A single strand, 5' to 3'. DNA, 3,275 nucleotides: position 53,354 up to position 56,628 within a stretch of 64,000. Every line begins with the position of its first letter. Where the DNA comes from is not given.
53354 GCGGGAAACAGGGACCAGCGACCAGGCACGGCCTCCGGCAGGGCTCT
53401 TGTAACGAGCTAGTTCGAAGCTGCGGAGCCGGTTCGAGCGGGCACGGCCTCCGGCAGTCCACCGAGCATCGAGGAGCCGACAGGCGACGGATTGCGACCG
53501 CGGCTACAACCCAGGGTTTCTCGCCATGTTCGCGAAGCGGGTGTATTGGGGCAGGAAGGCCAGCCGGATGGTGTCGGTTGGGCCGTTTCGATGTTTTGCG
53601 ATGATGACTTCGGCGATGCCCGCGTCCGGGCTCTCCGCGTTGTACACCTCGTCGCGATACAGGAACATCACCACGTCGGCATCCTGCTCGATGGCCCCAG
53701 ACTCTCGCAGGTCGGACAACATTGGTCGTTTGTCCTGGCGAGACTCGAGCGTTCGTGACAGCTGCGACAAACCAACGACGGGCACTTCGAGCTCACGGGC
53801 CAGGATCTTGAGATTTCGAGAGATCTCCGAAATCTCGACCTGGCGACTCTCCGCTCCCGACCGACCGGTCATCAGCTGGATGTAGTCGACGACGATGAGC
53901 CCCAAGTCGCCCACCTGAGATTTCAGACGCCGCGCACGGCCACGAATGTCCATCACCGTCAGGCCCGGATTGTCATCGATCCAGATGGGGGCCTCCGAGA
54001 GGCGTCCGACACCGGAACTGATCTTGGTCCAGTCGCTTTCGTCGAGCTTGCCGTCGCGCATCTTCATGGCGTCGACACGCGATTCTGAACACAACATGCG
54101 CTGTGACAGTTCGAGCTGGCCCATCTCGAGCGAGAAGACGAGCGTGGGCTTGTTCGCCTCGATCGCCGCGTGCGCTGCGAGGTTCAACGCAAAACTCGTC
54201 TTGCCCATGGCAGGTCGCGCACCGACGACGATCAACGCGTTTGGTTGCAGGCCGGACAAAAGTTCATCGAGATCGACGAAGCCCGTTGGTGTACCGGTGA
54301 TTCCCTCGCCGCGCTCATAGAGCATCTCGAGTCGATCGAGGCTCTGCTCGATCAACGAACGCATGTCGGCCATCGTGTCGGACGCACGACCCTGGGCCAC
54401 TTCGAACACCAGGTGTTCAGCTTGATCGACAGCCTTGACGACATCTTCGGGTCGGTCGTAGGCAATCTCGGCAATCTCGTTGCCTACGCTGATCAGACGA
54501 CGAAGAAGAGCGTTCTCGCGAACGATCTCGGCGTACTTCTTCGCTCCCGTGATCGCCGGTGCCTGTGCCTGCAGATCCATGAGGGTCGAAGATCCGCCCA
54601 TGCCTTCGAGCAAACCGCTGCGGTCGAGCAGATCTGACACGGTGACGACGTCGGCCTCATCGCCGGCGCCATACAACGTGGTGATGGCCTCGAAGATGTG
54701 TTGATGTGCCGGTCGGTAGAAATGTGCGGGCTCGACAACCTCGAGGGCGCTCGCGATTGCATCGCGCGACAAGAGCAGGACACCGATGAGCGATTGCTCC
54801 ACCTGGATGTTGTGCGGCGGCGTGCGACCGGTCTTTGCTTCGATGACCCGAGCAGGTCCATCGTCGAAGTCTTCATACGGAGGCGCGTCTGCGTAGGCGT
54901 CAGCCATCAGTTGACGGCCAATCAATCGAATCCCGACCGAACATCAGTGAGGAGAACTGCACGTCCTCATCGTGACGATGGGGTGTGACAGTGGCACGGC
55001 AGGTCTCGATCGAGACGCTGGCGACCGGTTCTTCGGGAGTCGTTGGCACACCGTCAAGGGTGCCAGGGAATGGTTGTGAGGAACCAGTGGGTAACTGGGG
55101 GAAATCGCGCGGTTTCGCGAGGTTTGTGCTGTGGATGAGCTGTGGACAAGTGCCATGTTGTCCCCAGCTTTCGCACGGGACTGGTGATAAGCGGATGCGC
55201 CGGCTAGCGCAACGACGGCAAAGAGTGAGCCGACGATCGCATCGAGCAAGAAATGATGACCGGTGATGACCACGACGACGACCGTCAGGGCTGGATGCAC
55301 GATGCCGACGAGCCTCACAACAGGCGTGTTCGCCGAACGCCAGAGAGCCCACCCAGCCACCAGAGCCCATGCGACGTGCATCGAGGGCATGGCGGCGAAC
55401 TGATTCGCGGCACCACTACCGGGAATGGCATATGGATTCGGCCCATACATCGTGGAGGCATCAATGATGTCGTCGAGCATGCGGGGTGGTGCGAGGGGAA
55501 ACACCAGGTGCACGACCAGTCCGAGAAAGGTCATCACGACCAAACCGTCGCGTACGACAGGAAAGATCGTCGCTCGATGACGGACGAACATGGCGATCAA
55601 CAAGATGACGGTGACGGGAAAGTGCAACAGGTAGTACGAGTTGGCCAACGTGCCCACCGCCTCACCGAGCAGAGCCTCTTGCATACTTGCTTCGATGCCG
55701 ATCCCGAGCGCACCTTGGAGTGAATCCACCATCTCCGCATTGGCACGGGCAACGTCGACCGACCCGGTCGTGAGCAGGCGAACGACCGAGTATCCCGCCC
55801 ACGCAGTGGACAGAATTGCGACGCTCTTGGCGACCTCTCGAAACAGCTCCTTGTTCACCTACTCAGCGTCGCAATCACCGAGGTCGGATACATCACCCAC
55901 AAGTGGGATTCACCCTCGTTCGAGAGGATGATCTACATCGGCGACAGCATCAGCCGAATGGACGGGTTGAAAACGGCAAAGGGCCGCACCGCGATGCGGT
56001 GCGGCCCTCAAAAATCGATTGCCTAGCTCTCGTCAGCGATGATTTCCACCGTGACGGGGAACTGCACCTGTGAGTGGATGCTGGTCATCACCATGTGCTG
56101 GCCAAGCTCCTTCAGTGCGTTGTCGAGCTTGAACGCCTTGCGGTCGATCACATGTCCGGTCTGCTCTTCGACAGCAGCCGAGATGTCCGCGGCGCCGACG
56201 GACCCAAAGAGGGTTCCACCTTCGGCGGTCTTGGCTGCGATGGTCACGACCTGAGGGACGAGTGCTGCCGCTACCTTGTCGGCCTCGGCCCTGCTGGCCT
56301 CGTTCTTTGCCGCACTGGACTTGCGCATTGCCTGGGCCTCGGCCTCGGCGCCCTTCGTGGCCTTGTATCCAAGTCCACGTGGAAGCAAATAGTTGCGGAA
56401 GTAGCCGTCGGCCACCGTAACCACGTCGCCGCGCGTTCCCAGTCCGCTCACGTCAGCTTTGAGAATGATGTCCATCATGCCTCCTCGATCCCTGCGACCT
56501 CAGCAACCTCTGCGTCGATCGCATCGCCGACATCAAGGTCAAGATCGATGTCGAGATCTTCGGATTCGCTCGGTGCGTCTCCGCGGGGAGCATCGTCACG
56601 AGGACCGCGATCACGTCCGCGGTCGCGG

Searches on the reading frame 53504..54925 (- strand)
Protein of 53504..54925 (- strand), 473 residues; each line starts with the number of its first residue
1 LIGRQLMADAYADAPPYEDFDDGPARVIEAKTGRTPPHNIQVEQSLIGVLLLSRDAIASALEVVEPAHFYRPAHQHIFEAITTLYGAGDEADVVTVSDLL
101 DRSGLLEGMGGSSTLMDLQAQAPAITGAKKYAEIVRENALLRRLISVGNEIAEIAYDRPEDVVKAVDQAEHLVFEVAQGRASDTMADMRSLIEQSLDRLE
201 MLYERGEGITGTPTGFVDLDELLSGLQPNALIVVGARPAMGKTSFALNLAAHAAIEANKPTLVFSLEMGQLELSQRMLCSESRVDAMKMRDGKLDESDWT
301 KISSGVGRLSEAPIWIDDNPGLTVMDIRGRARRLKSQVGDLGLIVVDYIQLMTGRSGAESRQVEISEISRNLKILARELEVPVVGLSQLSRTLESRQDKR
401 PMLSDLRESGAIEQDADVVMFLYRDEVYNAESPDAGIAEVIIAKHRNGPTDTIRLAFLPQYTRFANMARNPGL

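Call 9: search_protein_families(library=pfam, proteins=[window:53504-54925:-], max_evalue=0.01)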
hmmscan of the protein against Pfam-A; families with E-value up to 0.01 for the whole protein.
window:53504-54925:- (473 aa): 4 families
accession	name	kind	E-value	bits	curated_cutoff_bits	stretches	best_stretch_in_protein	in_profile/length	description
PF03796.21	DnaB_C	-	2.3e-108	361.9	27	1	211-466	1-255/255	DnaB-like helicase C terminal domain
PF00772.26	DnaB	-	1e-28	99.8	23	1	36-137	2-103/103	DnaB-like helicase N terminal domain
PF13481.12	AAA_25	-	2.8e-11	43.8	27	1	221-388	24-189/195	AAA domain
PF06745.19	ATPase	-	0.0052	16.6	26.6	0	213-281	2-71/231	KaiC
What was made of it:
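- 53504..54925 (-): dnaB (context). Pfam DnaB and DnaB_C, E = 2.3e-108 (call 9).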

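Call 11: find_encoding_contigs(protein=window:53504-54925:-, flank=6000, max_places=10)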
Protein window:53504-54925:- (473 aa): 1 contig read that carries it; 1 place shown.
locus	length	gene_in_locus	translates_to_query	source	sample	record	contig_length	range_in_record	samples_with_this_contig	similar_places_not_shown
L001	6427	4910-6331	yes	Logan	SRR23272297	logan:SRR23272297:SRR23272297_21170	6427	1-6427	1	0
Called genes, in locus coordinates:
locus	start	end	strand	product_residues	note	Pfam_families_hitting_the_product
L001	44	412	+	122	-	PF05899:Cupin_3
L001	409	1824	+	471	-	PF07992:Pyr_redox_2 (faint), PF01266:DAO, PF03486:HI0933_like (faint), PF13738:Pyr_redox_3 (faint)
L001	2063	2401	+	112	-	PF01250:Ribosomal_S6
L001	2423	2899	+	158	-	PF00436:SSB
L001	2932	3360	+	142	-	PF01084:Ribosomal_S18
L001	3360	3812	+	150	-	PF01281:Ribosomal_L9_N, PF03948:Ribosomal_L9_C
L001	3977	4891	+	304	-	PF14378:PAP2_3, PF01569:PAP2 (weak)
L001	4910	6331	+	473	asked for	PF00772:DnaB, PF03796:DnaB_C, PF13481:AAA_25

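Call 14: find_related_loci(query=window:53504-54925:-, collection=genome_contigs, flank=6000)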
Query window:53504-54925:- (473 aa) in genome_contigs; peptide patterns used: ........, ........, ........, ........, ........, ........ (x = any residue, [..] = any of these).
600 stretches matched a pattern (row limit reached: there are more); 597 encode a relative of the query (tblastn E <= 1e-3); the best 80 are kept; 80 distinct loci.
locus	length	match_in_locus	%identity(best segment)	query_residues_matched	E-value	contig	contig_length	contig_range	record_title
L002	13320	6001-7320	66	30-469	0e+0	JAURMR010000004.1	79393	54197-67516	MAG: Acidimicrobiales bacterium isolate SFB_Oligo_Co_41 k141_204329, whole genome shotgun sequence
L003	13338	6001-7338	64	20-469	0e+0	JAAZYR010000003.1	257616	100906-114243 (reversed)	MAG: Acidimicrobiales bacterium isolate bin66s NODE_3_length_257616_cov_7.221773, whole genome shotgun sequence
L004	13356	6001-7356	66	24-469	0e+0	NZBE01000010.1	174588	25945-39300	MAG: Acidimicrobiaceae bacterium isolate ARS1426 37123, whole genome shotgun sequence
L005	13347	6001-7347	63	21-468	0e+0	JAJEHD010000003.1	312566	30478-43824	MAG: Acidimicrobiia bacterium isolate p16x60bins.22 k141_602128, whole genome shotgun sequence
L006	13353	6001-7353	62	13-464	0e+0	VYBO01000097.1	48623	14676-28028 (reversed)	MAG: Acidimicrobiaceae bacterium isolate SB0673_bin_3 NODE_180_length_48623_cov_75.836353, whole genome shotgun sequence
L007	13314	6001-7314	61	32-469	0e+0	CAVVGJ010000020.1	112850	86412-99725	MAG: uncultured Acidimicrobiaceae bacterium isolate MFD01721.bin.1.134 genome assembly, contig: contig_42652, whole geno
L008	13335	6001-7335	61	23-469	0e+0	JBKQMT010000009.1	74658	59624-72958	MAG: Acidimicrobiales bacterium isolate LABRr1A1B1C__bin_78 LABRr1A1B1C_000000014431, whole genome shotgun sequence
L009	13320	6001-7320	62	31-469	0e+0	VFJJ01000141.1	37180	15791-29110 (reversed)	MAG: Actinomycetota bacterium isolate Bin_62_11 c_000002887604, whole genome shotgun sequence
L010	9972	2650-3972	61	33-473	2e-179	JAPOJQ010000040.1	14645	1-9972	MAG: Actinomycetota bacterium isolate bin67 k141_4476088_length_14645_cov_12.9818, whole genome shotgun sequence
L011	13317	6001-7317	60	32-470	4e-172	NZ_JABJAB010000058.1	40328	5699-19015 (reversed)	MAG: Ilumatobacter sp. isolate SI073_bin179 k141_1197231, whole genome shotgun sequence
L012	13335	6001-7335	61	26-470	3e-170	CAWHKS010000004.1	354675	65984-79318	MAG: uncultured Acidimicrobiales bacterium isolate MFD02840.bin.2.184 genome assembly, contig: contig_125905, whole geno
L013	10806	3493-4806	58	33-470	1e-169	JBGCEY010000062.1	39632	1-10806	MAG: Ilumatobacter sp. isolate SGMAG-35 contig62, whole genome shotgun sequence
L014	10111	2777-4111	59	26-470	5e-167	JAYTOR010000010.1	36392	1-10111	MAG: Actinomycetota bacterium isolate GFS_4145 GFS_4145_9, whole genome shotgun sequence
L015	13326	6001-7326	52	31-473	5e-154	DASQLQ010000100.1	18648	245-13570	MAG TPA_asm: Actinomycetota bacterium isolate SMAG_U11942 k141_2673105, whole genome shotgun sequence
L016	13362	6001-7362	62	16-469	0e+0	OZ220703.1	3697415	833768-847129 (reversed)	MAG: Acidimicrobiales bacterium isolate 8adfe4d6-2910-4d5b-99a4-34b3ebb1dbab genome assembly, chromosome: 1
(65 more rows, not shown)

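Call 19: find_homologous_proteins(query=window:53504-54925:-, max_evalue=1e-100)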
Query window:53504-54925:- (473 aa): 7587 proteins with E <= 1e-100 among 8000 candidates; the best 120 are listed.
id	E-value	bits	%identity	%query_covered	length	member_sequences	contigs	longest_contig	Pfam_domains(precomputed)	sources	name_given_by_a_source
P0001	1.9e-284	962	95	98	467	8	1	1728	PF03796.22,PF00772.27,PF13481.13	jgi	jgi:replicative DNA helicase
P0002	4.0e-272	921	93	96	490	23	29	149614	PF03796.22,PF00772.27,PF13481.13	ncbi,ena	-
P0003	1.8e-270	916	88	99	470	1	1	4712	PF03796.22,PF00772.27,PF13481.13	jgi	-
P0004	5.4e-269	911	90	97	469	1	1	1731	PF03796.22,PF00772.27,PF13481.13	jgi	-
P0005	5.5e-269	911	90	97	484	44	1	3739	PF03796.22,PF00772.27,PF13481.13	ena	-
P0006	2.9e-268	908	89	99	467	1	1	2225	PF03796.22,PF00772.27,PF13481.13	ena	-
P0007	4.4e-268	908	88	99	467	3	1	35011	PF03796.22,PF00772.27,PF13481.13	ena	-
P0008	5.7e-268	907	89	98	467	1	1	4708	PF03796.22,PF00772.27,PF13481.13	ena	-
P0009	9.6e-268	907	89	98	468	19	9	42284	PF03796.22,PF00772.27,PF13481.13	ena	-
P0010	1.1e-267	906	88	98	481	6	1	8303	PF03796.22,PF00772.27,PF13481.13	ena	-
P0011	1.4e-267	906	89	98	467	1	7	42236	PF03796.22,PF00772.27,PF13481.13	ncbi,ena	-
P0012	2.3e-267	905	90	95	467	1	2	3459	PF03796.22,PF00772.27,PF13481.13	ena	-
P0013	5.6e-267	904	90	95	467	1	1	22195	PF03796.22,PF00772.27,PF13481.13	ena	-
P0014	5.9e-265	897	87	98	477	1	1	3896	PF03796.22,PF00772.27,PF13481.13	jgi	-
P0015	1.5e-264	896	90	95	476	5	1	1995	PF03796.22,PF00772.27,PF13481.13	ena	-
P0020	1.3e-259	880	90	95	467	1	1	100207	PF03796.22,PF00772.27,PF13481.13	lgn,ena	-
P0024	9.3e-259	877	91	93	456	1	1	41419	PF03796.22,PF00772.27,PF13481.13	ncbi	ncbi:MAG: replicative DNA helicase [Acidimicrobiales bacterium]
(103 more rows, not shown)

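Call 20: find_encoding_contigs(protein=P0002, flank=5000, max_places=6)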
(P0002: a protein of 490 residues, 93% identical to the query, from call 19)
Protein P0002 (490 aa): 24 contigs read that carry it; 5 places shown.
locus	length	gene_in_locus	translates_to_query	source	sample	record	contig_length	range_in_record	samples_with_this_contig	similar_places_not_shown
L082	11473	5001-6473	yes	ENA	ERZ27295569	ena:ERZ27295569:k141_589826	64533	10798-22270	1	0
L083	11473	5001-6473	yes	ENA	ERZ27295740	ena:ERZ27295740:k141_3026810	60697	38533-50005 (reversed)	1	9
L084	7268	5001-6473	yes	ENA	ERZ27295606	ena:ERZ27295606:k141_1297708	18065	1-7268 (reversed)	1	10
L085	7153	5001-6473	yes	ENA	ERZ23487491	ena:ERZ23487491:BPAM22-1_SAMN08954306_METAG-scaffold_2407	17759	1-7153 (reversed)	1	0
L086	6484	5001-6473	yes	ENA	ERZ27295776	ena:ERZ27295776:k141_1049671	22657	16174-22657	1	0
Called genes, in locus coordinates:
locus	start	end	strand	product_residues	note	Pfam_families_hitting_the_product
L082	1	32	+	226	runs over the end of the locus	-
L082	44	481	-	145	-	-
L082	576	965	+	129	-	-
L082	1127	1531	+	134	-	-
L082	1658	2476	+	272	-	PF12833:HTH_18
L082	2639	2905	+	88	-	-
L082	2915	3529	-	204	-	-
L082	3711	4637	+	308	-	PF01515:PTA_PTB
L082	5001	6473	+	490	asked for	PF00772:DnaB, PF03796:DnaB_C, PF13481:AAA_25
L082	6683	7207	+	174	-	-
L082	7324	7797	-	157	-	PF00885:DMRL_synthase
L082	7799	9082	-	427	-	PF00926:DHBP_synthase, PF00925:GTP_cyclohydro2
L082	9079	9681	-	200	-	PF00677:Lum_binding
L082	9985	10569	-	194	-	PF04972:BON (weak), PF01476:LysM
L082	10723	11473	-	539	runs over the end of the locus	PF13946:DUF4214 (faint)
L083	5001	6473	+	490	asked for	PF00772:DnaB, PF03796:DnaB_C, PF13481:AAA_25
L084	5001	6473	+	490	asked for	PF00772:DnaB, PF03796:DnaB_C, PF13481:AAA_25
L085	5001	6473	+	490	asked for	PF00772:DnaB, PF03796:DnaB_C, PF13481:AAA_25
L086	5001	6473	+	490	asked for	PF00772:DnaB, PF03796:DnaB_C, PF13481:AAA_25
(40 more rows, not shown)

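Call 21: find_encoding_contigs(protein=P0020, flank=5000, max_places=3)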
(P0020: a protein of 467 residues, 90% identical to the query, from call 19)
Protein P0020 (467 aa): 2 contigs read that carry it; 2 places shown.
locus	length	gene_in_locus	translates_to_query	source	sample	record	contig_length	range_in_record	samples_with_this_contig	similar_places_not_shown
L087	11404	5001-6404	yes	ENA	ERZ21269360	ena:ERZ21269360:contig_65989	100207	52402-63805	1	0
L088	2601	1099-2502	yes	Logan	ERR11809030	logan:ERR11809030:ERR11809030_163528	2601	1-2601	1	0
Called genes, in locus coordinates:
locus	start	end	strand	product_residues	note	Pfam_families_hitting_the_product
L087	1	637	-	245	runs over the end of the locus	PF22234:Rv2466c-like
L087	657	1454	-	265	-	PF02585:PIG-L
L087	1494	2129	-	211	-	PF13367:PrsW-protease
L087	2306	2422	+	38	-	-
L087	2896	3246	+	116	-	PF01250:Ribosomal_S6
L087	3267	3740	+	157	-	PF00436:SSB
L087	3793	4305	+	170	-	-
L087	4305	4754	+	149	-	PF01281:Ribosomal_L9_N, PF03948:Ribosomal_L9_C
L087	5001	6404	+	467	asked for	PF00772:DnaB, PF13481:AAA_25, PF03796:DnaB_C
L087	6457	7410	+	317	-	PF13646:HEAT_2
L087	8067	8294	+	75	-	-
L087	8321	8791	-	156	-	PF00885:DMRL_synthase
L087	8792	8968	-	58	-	PF00925:GTP_cyclohydro2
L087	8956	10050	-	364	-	PF00926:DHBP_synthase, PF00925:GTP_cyclohydro2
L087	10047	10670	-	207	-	PF00677:Lum_binding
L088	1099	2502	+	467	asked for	PF00772:DnaB, PF13481:AAA_25, PF03796:DnaB_C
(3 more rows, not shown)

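Call 22: find_encoding_contigs(protein=P0024, flank=5000, max_places=3)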
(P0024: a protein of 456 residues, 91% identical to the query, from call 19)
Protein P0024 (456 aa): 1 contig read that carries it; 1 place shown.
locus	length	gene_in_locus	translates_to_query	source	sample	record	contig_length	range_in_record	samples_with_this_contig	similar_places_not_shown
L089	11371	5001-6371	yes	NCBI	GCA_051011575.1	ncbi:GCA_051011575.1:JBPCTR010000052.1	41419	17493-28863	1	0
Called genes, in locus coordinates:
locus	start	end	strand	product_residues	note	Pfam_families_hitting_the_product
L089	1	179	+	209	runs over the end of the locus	-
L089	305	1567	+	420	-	-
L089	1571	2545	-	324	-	PF13367:PrsW-protease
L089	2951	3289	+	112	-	PF01250:Ribosomal_S6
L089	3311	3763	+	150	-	PF00436:SSB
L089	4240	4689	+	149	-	PF01281:Ribosomal_L9_N, PF03948:Ribosomal_L9_C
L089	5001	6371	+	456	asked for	PF00772:DnaB, PF03796:DnaB_C, PF13481:AAA_25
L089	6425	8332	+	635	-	PF00072:Response_reg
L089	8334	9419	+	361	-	PF02985:HEAT (faint), PF13646:HEAT_2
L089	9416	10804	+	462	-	PF13506:Glyco_transf_21 (faint), PF10111:Glyco_tranf_2_2 (faint), PF13641:Glyco_tranf_2_3, PF00535:Glycos_transf_2, PF03142:Chitin_synth_2 (faint), PF13632:Glyco_trans_2_3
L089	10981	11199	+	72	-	-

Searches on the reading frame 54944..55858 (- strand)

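Call 9: search_protein_families(library=pfam, proteins=[window:54944-55858:-], max_evalue=0.01)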
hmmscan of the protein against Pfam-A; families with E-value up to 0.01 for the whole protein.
window:54944-55858:- (304 aa): 2 families
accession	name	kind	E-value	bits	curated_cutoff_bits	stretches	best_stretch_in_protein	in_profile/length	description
PF14378.12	PAP2_3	-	1.6e-37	129.6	27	1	47-219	6-189/190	PAP2 superfamily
PF01569.27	PAP2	-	2.3e-05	24.6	27.2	1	140-227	44-127/130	PAP2 superfamily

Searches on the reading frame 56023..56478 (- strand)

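Call 9: search_protein_families(library=pfam, proteins=[window:56023-56478:-], max_evalue=0.01)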
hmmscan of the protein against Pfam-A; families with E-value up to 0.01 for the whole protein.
window:56023-56478:- (151 aa): 2 families
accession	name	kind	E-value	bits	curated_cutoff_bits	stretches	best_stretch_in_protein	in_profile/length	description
PF03948.19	Ribosomal_L9_C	-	1.3e-20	74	23.2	1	64-147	1-85/86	Ribosomal protein L9, C-terminal domain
PF01281.25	Ribosomal_L9_N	-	6.3e-19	67.7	20.7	1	2-47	1-46/47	Ribosomal protein L9, N-terminal domain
